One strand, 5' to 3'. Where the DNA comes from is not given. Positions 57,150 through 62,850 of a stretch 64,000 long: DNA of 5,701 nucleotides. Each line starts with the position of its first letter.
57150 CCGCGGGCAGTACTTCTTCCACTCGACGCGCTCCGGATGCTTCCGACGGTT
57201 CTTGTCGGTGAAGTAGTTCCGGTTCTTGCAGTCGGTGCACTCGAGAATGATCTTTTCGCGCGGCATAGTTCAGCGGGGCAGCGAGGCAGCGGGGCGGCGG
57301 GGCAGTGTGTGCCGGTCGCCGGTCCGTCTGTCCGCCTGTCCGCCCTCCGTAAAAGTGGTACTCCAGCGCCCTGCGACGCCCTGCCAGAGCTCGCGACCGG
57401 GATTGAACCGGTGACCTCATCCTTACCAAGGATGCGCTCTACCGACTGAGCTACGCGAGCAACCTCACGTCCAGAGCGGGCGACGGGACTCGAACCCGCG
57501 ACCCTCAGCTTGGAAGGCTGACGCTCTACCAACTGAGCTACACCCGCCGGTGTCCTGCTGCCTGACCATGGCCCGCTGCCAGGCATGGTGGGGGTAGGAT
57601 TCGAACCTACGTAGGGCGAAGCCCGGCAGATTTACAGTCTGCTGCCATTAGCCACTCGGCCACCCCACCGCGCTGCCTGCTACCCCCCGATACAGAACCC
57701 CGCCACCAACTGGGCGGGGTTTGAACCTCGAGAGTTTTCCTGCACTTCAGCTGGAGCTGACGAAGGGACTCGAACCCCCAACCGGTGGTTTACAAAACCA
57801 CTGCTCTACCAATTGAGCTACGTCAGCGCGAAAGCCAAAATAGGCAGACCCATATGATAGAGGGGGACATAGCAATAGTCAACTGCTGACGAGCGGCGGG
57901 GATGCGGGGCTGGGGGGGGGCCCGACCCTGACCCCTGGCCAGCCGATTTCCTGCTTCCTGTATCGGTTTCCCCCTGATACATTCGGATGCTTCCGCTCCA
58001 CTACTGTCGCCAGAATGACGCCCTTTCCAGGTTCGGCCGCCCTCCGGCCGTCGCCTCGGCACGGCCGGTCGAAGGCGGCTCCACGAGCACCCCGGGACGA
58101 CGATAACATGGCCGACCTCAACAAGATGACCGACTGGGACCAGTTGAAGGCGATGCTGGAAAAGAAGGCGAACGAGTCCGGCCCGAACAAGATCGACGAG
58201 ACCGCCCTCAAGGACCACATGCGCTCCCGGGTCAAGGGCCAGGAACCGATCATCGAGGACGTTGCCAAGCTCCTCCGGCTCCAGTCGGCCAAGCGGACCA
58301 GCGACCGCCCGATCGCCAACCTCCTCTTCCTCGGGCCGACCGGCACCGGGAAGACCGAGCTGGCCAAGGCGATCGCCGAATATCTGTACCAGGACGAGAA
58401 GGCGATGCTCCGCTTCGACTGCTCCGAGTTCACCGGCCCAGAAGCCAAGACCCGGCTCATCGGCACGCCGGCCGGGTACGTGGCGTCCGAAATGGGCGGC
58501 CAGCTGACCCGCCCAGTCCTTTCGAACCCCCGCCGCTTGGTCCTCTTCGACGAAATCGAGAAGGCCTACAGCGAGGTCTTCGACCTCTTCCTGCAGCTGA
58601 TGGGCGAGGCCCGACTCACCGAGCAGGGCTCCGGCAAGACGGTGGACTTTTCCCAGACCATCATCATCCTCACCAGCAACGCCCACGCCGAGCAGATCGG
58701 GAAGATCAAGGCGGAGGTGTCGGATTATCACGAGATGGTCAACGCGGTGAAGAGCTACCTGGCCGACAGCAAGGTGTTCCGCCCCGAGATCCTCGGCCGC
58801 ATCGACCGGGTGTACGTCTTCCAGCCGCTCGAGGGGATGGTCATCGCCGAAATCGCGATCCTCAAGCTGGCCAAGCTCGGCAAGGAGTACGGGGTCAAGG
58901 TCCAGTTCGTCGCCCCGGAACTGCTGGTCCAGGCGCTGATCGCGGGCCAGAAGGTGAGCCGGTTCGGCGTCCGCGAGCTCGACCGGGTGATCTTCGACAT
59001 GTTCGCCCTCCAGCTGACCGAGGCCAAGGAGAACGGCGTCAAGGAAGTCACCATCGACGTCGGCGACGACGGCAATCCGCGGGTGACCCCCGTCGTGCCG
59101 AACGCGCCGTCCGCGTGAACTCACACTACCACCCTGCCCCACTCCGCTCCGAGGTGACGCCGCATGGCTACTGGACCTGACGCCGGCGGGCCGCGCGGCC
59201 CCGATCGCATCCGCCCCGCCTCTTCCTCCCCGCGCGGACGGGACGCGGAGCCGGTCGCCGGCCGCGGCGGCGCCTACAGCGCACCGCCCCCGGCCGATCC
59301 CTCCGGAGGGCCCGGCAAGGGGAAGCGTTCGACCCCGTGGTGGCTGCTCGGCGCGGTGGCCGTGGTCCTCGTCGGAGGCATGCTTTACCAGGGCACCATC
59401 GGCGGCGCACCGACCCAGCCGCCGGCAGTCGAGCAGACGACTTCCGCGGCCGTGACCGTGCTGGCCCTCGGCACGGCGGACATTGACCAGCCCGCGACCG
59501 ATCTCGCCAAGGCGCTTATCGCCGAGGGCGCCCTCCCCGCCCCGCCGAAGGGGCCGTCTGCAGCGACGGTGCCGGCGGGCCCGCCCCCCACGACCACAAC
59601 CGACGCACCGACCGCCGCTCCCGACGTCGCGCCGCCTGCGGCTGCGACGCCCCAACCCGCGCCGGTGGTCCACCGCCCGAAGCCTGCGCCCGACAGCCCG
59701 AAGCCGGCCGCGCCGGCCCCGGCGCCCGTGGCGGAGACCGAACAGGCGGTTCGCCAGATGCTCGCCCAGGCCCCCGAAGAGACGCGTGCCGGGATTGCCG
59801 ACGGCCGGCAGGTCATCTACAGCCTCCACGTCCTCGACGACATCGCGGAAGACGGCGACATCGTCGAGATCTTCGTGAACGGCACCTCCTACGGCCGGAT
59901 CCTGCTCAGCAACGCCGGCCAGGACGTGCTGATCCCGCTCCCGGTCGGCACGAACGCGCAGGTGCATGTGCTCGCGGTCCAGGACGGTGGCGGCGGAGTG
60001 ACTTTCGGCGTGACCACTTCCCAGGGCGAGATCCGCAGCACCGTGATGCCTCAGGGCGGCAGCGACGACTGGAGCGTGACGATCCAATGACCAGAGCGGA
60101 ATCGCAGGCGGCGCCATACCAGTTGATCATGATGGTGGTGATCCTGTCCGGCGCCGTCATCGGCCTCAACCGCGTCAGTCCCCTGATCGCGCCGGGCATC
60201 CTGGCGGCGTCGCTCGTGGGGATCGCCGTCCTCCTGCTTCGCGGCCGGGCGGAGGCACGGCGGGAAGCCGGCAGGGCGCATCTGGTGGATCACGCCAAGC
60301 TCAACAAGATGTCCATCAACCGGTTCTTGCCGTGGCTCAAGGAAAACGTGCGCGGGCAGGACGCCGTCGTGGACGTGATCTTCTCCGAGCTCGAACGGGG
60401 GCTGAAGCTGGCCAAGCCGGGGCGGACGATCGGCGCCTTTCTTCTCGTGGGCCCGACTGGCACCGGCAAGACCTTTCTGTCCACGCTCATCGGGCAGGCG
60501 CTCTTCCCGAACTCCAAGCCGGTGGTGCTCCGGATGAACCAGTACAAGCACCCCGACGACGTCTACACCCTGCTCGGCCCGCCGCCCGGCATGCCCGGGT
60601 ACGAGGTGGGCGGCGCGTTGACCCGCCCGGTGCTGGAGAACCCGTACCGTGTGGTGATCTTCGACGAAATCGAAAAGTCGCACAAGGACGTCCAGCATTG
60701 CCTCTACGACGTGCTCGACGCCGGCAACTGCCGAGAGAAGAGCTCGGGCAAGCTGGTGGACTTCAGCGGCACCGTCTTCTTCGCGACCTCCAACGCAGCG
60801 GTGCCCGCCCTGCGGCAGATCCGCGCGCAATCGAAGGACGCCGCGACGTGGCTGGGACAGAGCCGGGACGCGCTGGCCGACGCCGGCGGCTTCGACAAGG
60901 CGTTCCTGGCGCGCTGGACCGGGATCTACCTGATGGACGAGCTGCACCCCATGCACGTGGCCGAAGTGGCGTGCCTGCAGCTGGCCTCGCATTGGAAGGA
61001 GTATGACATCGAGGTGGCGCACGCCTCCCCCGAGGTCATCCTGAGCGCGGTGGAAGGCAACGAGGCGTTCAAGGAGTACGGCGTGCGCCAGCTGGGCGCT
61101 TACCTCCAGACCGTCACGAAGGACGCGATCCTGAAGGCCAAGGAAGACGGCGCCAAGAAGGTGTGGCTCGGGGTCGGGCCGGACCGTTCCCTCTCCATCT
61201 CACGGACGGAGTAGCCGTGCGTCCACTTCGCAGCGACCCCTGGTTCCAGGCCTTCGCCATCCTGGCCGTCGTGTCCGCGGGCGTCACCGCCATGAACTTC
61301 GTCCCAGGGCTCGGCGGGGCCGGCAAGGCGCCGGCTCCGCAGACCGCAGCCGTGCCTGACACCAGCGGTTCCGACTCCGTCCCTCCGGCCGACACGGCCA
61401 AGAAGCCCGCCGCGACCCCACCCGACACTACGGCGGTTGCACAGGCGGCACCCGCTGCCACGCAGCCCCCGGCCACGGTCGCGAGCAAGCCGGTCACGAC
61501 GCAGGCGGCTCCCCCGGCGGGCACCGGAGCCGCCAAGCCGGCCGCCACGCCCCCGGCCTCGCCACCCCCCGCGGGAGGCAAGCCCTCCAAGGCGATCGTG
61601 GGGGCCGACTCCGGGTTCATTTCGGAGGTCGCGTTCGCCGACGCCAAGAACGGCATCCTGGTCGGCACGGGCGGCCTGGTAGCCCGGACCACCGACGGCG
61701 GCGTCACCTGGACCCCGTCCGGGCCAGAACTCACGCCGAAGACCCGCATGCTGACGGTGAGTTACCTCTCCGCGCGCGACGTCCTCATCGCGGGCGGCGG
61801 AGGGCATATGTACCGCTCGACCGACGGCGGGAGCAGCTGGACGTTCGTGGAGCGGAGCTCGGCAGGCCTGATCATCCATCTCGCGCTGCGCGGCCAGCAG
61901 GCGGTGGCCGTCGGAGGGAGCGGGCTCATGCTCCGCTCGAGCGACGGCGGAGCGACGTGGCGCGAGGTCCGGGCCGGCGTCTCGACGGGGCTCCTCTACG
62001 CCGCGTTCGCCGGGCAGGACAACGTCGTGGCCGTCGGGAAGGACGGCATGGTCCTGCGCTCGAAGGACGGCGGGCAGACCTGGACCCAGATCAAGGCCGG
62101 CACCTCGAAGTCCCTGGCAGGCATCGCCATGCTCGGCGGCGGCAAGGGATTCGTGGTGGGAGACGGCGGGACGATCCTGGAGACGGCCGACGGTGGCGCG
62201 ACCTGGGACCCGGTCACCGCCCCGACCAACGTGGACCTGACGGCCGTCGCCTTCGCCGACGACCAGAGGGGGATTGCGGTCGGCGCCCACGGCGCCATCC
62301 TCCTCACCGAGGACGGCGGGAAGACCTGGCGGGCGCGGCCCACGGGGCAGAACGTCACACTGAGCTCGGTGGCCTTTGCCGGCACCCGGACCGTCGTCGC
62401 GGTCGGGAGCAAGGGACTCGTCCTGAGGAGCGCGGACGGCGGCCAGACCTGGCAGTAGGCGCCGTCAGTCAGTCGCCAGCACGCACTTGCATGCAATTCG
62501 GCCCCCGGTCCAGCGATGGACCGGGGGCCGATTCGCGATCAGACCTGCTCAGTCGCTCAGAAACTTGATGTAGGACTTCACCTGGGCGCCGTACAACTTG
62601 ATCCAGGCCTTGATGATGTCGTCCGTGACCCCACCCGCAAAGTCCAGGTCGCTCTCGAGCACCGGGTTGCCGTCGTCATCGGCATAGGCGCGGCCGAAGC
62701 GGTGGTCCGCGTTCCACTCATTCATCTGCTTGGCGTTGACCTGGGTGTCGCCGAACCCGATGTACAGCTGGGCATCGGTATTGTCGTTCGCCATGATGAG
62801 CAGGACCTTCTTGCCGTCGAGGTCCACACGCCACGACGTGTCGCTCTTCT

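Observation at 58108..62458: Four-gene operon: two orphan ClpB-NBD2-type AAA+ ATPases alternating with two bitopic envelope proteins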

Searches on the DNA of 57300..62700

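Call 49: search_rna_families(source=window, start=57300, end=62700, threshold=evalue, max_evalue=1)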
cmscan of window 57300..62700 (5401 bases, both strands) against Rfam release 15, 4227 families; matches with E-value up to 1: 8.
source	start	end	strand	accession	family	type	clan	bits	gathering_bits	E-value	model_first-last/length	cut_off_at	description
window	57475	57547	-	RF00005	tRNA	Gene; tRNA;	CL00001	73.9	29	2.2e-15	1-71/71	no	tRNA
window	57388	57460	-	RF00005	tRNA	Gene; tRNA;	CL00001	71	29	1.4e-14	1-71/71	no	tRNA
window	57755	57827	-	RF00005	tRNA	Gene; tRNA;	CL00001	70.9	29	1.5e-14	1-71/71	no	tRNA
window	57586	57669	-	RF00005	tRNA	Gene; tRNA;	CL00001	61.9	29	4.5e-12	1-71/71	no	tRNA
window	57436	57503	-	RF02553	YrlA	Gene; sRNA;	-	28.9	69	0.0034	27-81/114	no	Y RNA-like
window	57387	57460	+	RF04354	Plastid-ycf2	Cis-reg;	-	21.9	65.7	0.5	1-75/75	no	Plastid-ycf2 5UTR RNA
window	57523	57611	-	RF02553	YrlA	Gene; sRNA;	-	21.4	69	0.5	30-81/114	no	Y RNA-like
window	58146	58192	+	RF01121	sR38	Gene; snRNA; snoRNA; CD-box;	-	18.4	50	0.57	1-59/59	no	Small nucleolar RNA sR38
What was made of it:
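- Tried and rejected: It found only the four tRNAs (call 49).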
